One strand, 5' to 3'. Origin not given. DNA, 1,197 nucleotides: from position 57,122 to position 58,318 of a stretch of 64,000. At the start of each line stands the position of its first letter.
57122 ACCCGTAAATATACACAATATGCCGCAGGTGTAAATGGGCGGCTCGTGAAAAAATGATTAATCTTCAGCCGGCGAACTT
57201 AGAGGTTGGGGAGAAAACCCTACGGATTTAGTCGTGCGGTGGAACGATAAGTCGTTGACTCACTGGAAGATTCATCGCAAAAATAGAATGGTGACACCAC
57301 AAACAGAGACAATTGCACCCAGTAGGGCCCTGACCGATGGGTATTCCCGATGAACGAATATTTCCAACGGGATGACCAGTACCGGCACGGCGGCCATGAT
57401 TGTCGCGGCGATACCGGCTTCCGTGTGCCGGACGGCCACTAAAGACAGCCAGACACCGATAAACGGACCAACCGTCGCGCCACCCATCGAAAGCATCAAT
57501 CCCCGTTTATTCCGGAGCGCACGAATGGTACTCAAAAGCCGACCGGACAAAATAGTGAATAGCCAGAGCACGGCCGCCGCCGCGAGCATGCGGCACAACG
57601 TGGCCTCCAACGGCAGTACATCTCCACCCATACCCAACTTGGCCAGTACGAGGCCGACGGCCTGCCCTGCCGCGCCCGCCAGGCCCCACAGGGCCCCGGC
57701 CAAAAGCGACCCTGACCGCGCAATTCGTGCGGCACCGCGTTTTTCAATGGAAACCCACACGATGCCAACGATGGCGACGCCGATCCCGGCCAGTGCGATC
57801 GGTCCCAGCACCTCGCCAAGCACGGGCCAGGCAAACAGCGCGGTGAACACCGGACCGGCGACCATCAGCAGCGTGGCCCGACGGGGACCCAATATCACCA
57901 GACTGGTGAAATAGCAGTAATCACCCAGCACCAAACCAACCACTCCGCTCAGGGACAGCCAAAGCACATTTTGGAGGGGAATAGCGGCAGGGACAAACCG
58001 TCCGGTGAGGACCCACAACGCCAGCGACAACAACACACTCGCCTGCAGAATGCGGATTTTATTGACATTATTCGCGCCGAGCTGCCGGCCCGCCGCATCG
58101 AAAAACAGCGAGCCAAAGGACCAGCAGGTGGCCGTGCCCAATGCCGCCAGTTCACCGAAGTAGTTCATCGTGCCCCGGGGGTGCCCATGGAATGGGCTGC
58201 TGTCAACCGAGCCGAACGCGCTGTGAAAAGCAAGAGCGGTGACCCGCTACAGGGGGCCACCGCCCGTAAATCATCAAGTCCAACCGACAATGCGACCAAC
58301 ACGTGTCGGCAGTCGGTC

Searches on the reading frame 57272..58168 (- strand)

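Call 81: search_protein_families(library=pfam, proteins=[window:57272-58168:-], max_evalue=0.00001)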
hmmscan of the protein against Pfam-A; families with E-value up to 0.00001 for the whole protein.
window:57272-58168:- (298 aa): 1 family
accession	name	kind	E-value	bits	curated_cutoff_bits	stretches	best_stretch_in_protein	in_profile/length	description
PF00892.27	EamA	-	9.7e-33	113.8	28.2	2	4-140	2-134/135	EamA-like transporter family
